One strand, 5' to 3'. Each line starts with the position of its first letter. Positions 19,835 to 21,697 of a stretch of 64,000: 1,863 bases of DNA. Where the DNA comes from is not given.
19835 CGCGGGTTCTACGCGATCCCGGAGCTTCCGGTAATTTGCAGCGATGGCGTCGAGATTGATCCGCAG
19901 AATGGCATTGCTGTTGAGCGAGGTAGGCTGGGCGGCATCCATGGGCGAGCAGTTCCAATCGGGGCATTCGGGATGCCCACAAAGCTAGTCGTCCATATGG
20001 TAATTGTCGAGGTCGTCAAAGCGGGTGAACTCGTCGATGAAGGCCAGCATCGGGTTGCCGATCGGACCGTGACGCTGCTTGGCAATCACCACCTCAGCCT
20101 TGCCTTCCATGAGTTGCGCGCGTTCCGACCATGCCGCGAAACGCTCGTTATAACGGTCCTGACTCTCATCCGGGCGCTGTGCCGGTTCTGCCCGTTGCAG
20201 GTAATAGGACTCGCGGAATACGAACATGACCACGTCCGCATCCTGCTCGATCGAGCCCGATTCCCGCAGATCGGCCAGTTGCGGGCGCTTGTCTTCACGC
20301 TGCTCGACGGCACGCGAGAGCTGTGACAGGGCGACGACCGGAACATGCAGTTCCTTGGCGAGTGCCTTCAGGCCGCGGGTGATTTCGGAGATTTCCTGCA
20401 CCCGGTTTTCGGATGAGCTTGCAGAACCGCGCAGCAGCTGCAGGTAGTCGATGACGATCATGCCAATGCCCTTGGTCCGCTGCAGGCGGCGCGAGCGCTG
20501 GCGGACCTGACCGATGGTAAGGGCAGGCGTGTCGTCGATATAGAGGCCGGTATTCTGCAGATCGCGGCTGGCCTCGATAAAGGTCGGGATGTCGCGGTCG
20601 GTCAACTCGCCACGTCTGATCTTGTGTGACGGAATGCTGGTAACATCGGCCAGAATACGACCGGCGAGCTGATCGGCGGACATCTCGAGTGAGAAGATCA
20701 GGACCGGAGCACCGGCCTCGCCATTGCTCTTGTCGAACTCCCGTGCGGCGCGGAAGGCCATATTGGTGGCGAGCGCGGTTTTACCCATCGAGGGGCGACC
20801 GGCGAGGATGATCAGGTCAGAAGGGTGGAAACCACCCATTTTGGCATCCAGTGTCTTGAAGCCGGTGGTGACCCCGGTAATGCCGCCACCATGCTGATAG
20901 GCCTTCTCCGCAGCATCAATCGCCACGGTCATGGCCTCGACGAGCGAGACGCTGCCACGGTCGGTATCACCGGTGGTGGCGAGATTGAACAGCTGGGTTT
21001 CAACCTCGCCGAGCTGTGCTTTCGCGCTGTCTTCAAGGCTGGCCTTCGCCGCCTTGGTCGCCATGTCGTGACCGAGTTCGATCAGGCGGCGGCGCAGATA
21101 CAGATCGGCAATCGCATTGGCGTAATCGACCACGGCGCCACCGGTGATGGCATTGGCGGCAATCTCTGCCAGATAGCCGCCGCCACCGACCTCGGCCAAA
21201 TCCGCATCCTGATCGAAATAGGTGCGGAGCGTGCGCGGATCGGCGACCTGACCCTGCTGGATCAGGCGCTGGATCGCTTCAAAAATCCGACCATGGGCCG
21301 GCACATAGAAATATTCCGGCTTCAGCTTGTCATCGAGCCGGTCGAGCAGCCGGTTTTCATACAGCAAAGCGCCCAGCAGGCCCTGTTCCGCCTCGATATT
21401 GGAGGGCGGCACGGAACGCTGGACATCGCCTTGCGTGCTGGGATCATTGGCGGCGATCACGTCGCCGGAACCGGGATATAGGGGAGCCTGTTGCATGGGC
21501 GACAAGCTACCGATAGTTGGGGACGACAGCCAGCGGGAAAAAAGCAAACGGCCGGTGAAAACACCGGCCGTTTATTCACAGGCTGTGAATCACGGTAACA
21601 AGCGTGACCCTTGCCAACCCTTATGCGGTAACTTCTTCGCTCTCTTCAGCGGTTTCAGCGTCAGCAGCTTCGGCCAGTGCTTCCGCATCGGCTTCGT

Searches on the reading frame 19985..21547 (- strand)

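Call 85: search_protein_families(library=pfam, proteins=[window:19985-21547:-], max_evalue=0.00001)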
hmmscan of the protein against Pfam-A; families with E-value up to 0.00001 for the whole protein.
window:19985-21547:- (520 aa): 3 families
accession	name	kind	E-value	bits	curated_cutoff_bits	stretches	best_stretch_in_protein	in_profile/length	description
PF03796.21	DnaB_C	-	2e-101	339.1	27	1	225-512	1-255/255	DnaB-like helicase C terminal domain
PF00772.26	DnaB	-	2.5e-28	98.5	23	1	47-148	2-103/103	DnaB-like helicase N terminal domain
PF13481.12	AAA_25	-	4.3e-16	59.6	27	1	239-409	28-189/195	AAA domain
